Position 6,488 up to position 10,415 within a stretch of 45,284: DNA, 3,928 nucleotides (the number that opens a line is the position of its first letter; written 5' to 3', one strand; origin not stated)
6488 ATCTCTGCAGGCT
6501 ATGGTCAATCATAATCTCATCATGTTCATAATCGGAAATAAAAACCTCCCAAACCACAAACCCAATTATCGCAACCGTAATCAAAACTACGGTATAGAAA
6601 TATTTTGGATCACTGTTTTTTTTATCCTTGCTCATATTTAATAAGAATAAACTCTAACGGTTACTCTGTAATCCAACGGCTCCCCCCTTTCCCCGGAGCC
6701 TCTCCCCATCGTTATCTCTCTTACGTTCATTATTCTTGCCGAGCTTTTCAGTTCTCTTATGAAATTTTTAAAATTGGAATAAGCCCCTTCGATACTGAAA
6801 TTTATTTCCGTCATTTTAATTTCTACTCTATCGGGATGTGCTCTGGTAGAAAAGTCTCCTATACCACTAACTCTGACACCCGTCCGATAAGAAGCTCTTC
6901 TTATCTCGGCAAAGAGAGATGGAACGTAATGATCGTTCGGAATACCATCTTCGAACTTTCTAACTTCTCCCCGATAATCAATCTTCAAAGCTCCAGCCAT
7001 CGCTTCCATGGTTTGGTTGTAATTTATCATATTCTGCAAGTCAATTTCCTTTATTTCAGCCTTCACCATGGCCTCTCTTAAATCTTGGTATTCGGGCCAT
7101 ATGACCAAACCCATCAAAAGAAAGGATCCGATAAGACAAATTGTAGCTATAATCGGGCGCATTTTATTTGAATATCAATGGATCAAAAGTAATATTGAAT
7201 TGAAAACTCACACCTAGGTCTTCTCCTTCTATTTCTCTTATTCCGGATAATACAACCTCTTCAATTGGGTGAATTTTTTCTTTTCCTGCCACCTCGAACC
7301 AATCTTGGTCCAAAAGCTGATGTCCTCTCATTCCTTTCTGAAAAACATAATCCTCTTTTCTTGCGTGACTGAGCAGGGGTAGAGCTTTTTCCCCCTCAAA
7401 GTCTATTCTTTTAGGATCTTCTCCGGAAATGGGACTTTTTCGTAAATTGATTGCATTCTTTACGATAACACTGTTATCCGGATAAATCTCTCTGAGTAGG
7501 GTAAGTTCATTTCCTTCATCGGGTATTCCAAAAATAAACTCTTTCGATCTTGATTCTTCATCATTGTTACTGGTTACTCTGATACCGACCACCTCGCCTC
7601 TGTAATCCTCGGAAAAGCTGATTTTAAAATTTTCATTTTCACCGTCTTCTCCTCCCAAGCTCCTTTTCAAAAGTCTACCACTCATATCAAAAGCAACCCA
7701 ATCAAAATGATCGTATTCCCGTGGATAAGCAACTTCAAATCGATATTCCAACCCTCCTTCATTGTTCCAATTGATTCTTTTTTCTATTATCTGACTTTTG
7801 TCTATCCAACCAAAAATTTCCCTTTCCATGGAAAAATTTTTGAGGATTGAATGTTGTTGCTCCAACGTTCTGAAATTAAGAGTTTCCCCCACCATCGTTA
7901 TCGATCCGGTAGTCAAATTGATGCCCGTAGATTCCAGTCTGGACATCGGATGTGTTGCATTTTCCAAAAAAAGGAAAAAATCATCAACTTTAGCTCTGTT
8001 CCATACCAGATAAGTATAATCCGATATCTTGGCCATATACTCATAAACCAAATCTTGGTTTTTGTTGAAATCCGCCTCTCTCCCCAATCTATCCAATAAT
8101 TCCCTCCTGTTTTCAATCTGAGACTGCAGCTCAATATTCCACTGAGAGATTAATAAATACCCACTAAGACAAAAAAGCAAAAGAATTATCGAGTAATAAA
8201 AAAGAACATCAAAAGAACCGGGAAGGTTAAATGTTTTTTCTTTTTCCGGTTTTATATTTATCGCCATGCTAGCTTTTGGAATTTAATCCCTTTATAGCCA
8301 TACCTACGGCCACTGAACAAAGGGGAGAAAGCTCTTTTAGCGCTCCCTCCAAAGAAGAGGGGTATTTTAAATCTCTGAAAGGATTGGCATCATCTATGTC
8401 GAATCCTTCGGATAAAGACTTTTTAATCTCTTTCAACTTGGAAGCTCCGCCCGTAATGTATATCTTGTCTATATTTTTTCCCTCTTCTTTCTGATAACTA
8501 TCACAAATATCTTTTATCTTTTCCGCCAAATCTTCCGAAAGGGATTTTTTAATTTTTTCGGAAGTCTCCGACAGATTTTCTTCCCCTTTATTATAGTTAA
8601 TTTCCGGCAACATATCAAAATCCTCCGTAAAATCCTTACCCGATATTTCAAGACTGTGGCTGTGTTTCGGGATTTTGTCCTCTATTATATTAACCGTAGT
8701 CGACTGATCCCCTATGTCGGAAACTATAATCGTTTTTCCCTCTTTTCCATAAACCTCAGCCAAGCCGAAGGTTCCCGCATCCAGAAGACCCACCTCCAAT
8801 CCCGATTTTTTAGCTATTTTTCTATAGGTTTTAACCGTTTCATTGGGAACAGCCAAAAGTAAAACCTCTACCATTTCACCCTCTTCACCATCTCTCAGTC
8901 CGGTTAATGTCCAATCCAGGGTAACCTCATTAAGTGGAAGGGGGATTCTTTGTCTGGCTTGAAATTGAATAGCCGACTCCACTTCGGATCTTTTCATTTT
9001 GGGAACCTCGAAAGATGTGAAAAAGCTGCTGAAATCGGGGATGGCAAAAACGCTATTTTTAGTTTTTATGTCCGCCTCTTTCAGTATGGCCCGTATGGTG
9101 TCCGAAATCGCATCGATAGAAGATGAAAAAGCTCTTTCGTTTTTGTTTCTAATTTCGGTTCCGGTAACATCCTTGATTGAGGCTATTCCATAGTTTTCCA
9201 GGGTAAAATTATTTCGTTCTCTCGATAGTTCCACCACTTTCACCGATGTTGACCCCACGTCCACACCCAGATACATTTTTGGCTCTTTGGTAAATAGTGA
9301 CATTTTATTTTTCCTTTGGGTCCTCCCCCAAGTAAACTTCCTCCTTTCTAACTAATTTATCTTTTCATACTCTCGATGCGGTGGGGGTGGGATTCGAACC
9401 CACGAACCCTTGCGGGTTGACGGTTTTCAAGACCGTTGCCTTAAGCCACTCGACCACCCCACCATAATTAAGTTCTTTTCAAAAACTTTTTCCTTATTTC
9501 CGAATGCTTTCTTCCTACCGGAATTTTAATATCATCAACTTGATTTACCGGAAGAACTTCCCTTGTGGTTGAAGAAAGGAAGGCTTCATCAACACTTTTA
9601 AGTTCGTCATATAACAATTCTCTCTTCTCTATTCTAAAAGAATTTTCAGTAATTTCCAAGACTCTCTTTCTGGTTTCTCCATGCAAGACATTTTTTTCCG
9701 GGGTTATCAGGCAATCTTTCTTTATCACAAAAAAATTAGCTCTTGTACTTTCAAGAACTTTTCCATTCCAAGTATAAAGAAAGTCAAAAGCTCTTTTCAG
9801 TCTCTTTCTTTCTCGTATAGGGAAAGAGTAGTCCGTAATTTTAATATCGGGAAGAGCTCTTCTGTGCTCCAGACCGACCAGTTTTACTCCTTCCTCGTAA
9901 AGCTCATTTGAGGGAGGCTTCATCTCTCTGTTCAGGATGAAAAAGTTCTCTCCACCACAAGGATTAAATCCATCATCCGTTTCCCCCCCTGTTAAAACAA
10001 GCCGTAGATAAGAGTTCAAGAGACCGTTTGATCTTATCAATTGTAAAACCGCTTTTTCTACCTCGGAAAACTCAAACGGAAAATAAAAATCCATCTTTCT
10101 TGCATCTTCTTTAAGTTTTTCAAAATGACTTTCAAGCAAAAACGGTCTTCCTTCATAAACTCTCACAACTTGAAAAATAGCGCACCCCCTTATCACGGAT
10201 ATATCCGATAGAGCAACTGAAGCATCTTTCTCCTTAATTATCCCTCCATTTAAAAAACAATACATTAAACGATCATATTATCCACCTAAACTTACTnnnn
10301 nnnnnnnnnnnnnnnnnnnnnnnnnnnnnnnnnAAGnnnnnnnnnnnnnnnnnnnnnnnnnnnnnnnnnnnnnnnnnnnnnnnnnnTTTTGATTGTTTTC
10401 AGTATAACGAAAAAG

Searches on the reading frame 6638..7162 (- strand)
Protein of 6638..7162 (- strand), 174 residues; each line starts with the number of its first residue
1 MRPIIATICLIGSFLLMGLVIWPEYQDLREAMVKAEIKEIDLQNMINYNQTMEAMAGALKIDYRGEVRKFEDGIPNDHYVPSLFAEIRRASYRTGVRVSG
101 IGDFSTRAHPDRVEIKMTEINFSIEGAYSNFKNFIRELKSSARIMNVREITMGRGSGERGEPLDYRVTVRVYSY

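Call 13: search_protein_families(library=pfam, proteins=[window:6638-7162:-], max_evalue=0.01)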
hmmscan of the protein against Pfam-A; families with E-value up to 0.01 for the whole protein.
window:6638-7162:- (174 aa): 1 family
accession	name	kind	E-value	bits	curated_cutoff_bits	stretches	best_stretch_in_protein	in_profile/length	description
PF04350.18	PilO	-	1.8e-09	38.3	22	1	64-174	36-143/145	Pilus assembly protein, PilO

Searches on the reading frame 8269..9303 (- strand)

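Call 13: search_protein_families(library=pfam, proteins=[window:8269-9303:-], max_evalue=0.01)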
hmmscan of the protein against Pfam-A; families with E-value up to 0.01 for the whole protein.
window:8269-9303:- (344 aa): 7 families
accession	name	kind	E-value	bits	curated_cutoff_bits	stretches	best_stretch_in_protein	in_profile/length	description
PF11104.14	PilM_2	-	7.5e-36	124.2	27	1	13-338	1-338/340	Type IV pilus assembly protein PilM;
PF14450.12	FtsA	-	1.1e-07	32.7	31.8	1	196-303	4-105/127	Cell division protein FtsA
PF01869.26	BcrAD_BadFG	-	1.6e-05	25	31.5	0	12-83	1-61/271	BadF/BadG/BcrA/BcrD ATPase family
PF01968.24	Hydantoinase_A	-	5.2e-05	23.1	22.9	0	8-37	78-107/291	Hydantoinase/oxoprolinase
PF00370.27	FGGY_N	-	0.0046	17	28.8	1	10-83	1-69/245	FGGY family of carbohydrate kinases, N-terminal domain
PF06723.19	MreB_Mbl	-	0.0053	16.1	27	0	211-303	213-299/327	MreB/Mbl protein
PF02782.22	FGGY_C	-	0.0063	16.7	27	0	256-294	128-166/198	FGGY family of carbohydrate kinases, C-terminal domain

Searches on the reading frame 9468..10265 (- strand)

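Call 13: search_protein_families(library=pfam, proteins=[window:9468-10265:-], max_evalue=0.01)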
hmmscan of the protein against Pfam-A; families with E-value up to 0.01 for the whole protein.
window:9468-10265:- (265 aa): 1 family
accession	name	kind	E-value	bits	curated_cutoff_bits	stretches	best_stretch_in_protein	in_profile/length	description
PF01063.24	Aminotran_4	-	1.1e-37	130.5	28.5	1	30-243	2-223/223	Amino-transferase class IV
